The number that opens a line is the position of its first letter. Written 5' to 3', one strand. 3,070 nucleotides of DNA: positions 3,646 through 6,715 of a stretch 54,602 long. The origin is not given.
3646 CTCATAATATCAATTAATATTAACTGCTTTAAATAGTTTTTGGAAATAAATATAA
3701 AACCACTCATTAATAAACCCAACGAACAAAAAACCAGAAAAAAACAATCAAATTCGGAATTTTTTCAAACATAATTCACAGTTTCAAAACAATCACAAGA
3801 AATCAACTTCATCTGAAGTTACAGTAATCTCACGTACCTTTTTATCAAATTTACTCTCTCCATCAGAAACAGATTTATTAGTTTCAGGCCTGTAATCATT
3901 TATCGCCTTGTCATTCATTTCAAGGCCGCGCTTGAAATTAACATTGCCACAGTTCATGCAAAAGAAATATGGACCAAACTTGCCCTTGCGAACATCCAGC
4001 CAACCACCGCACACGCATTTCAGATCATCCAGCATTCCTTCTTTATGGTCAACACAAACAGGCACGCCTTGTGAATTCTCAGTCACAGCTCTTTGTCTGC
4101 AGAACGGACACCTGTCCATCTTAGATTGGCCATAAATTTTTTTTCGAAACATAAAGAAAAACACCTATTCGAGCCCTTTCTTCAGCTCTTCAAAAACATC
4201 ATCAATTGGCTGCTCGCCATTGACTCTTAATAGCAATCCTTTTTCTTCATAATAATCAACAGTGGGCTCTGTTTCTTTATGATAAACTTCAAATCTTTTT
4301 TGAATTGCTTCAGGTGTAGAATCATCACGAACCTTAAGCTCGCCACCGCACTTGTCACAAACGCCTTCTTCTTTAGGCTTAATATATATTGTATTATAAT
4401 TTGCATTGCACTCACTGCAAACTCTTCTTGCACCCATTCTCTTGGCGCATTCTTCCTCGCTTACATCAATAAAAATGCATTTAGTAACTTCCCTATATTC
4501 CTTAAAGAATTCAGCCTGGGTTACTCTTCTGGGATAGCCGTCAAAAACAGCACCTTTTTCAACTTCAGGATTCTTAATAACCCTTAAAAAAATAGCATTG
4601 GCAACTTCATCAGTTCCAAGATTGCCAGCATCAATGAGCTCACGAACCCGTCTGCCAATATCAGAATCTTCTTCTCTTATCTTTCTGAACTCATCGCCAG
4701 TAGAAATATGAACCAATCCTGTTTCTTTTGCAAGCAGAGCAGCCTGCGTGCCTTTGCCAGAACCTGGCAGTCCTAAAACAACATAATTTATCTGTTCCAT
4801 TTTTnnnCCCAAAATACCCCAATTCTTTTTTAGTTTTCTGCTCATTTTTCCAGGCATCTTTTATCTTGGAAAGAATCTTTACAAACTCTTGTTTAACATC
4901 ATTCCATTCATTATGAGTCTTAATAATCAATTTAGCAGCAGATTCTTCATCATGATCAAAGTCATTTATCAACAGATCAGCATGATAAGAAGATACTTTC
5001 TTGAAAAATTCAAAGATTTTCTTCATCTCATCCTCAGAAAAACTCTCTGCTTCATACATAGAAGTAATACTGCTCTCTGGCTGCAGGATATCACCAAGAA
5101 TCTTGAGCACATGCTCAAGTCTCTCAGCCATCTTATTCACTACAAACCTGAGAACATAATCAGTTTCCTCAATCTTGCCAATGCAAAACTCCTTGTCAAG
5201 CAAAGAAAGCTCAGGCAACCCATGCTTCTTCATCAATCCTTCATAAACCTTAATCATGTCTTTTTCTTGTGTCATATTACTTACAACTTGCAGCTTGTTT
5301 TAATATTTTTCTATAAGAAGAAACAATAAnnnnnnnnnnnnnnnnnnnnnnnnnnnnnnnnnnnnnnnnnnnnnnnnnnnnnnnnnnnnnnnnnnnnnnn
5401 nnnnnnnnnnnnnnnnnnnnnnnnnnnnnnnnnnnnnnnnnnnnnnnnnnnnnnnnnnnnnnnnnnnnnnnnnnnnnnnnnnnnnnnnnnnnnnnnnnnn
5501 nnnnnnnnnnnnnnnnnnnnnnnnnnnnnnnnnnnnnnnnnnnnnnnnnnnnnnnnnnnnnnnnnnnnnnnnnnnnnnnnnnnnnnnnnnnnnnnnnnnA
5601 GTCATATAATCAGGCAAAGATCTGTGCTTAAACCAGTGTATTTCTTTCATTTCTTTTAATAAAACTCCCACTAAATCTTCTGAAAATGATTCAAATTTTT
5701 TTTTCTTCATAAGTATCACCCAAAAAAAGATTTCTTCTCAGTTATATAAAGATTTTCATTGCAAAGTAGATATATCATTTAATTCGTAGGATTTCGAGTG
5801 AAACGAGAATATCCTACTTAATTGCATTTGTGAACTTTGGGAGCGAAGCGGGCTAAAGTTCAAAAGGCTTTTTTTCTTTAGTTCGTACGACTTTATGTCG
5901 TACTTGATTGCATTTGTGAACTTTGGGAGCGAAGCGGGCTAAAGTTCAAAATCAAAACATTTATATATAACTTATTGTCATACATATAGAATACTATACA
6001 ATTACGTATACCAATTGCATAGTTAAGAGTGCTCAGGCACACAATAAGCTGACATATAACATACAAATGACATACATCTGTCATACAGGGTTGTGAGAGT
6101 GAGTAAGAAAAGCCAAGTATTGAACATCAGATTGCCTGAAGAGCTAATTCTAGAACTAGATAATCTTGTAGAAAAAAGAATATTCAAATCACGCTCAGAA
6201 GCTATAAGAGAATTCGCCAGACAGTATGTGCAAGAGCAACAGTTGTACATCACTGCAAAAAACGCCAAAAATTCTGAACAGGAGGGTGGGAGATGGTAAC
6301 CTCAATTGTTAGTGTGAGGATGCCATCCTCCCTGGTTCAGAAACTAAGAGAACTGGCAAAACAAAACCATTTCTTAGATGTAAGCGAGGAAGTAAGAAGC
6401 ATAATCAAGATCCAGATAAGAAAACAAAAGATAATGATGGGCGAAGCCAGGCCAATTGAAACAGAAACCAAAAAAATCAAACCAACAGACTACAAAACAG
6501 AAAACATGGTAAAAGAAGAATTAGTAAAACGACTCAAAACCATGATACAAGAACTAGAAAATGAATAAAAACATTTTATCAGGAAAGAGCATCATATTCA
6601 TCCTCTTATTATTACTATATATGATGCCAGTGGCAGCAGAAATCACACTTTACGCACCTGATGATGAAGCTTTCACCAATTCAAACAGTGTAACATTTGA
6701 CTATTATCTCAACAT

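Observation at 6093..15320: Candidate undescribed envelope-spanning system: RHH-RHH, bitopic Ig/PKD surface protein, membrane-embedded HerA/FtsK-class ATPase with a large ectodomain, and two coiled-coil proteins in one coupled operon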

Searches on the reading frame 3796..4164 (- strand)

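Call 87: search_protein_families(library=pfam, proteins=[window:3796-4164:-], max_evalue=0.001)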
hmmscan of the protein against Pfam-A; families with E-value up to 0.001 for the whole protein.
window:3796-4164:- (123 aa): 1 family
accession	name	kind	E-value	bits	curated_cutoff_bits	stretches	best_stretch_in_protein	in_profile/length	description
PF14354.12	Lar_restr_allev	-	2.7e-06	28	28.6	1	17-86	4-49/58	Restriction alleviation protein Lar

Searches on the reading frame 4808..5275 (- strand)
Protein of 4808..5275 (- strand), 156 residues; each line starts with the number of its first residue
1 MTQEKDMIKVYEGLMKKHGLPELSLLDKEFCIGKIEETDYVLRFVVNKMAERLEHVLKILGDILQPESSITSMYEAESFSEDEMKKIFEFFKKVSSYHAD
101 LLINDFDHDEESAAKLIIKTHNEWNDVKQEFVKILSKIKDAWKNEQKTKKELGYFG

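Call 51: search_protein_families(library=pfam, proteins=[window:4808-5275:-], max_evalue=0.01)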
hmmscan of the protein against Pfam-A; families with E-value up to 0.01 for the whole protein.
window:4808-5275:- (156 aa): 1 family
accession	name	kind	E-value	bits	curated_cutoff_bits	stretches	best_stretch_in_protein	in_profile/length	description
PF08506.16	Cse1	-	0.0057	16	22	0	2-76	294-367/370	Cse1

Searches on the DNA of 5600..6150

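Call 68: search_rna_families(source=window, start=5600, end=6150, threshold=evalue, max_evalue=1)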
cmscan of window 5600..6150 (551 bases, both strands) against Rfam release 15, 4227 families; matches with E-value up to 1: 0.
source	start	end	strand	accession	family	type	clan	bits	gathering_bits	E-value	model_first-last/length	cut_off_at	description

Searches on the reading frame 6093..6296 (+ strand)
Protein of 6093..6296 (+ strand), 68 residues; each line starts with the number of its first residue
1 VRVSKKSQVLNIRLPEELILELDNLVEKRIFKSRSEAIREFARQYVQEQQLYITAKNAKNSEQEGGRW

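Call 3: search_protein_families(library=pfam, proteins=[window:6093-6296:+], max_evalue=0.1)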
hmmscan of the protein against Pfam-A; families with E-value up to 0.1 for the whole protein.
window:6093-6296:+ (68 aa): 2 families
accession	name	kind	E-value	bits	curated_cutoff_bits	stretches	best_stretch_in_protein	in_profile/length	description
PF01402.27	RHH_1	-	4.2e-10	39.7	20.5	1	10-46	2-37/39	Ribbon-helix-helix protein, copG family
PF15919.11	HicB_lk_antitox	-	0.0066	17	27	1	3-41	85-122/123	HicB_like antitoxin of bacterial toxin-antitoxin system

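Call 4: search_protein_families(library=ncbifam, proteins=[window:6093-6296:+], max_evalue=0.1)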
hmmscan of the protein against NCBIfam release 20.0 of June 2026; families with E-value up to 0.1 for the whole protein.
window:6093-6296:+ (68 aa): 9 families
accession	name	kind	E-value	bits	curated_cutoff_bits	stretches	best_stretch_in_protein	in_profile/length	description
NF002169.0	PRK01002.1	subfamily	1.8e-07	31.2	111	1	10-50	7-47/141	nickel responsive regulator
NF058555.1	TransRegCdrSHalo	equivalog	4.8e-07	29.7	100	1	12-59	6-53/61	transcriptional regulator CdrS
NF002815.0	PRK02967.1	equivalog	7.8e-07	29.2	83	1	10-51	4-45/139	nickel-responsive transcriptional regulator NikR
NF003381.0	PRK04460.1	equivalog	1.5e-06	28.3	105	1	10-52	7-49/139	nickel-responsive transcriptional regulator NikR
TIGR02793.1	nikR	equivalog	2.6e-06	27.8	175.45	1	10-52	3-45/129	nickel-responsive transcriptional regulator NikR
NF001884.0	PRK00630.1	subfamily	4.8e-05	23.5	119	1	11-57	14-60/148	nickel responsive regulator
NF053762.1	aCcr1_fam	equivalog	0.0062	16.4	60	1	11-40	4-32/38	aCcr1 family cell cycle regulator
NF041551.1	YlcI_YnfO_N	subfamily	0.019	15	30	1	6-29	1-24/42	YlcI/YnfO family protein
TIGR02384.1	RelB_DinJ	subfamily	0.084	13.1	45.65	0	8-59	4-54/85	type II toxin-antitoxin system RelB/DinJ family antitoxin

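Call 85: search_protein_families(library=padloc, proteins=[window:6093-6296:+], max_evalue=0.01)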
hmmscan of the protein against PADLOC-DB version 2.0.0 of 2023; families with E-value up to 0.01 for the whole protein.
window:6093-6296:+ (68 aa): 0 families

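Call 86: search_protein_families(library=phrogs, proteins=[window:6093-6296:+], max_evalue=0.001)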
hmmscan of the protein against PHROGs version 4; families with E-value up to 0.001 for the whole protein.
window:6093-6296:+ (68 aa): 5 families
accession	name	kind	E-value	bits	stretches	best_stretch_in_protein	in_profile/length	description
phrog_4738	-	transcription regulation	2e-06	28.4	1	9-40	16-47/59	transcriptional repressor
phrog_15666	-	unknown function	2.4e-05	25.5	1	8-49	3-43/81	-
phrog_7325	-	transcription regulation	0.00033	21.8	1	4-52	53-100/151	CopG-like transcriptional repressor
phrog_20052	-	unknown function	0.00059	21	1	5-41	32-68/98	-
phrog_497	-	moron, auxiliary metabolic gene and host takeover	0.00064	20.2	1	4-61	99-155/342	toxin-antitoxin system HicB-like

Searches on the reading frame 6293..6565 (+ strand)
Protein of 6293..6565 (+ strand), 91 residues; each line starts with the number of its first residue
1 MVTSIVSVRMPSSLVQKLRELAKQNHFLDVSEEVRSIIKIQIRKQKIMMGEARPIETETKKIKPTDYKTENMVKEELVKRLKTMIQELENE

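Call 3: search_protein_families(library=pfam, proteins=[window:6293-6565:+], max_evalue=0.1)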
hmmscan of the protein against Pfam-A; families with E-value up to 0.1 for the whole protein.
window:6293-6565:+ (91 aa): 2 families
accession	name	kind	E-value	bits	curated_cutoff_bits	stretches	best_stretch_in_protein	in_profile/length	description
PF01402.27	RHH_1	-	0.0073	16.7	20.5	1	6-36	2-31/39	Ribbon-helix-helix protein, copG family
PF12651.13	RHH_3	-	0.041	14.3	21.6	0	6-24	5-23/44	Ribbon-helix-helix domain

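Call 4: search_protein_families(library=ncbifam, proteins=[window:6293-6565:+], max_evalue=0.1)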
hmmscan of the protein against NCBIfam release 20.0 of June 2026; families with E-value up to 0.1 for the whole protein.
window:6293-6565:+ (91 aa): 1 family
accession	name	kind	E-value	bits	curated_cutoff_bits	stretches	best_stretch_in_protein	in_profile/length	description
NF003381.0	PRK04460.1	equivalog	0.018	15.1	105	1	6-59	7-60/139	nickel-responsive transcriptional regulator NikR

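Call 85: search_protein_families(library=padloc, proteins=[window:6293-6565:+], max_evalue=0.01)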
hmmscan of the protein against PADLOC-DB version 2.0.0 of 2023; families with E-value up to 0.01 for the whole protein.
window:6293-6565:+ (91 aa): 0 families

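Call 86: search_protein_families(library=phrogs, proteins=[window:6293-6565:+], max_evalue=0.001)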
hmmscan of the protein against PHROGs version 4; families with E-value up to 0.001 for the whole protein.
window:6293-6565:+ (91 aa): 0 families
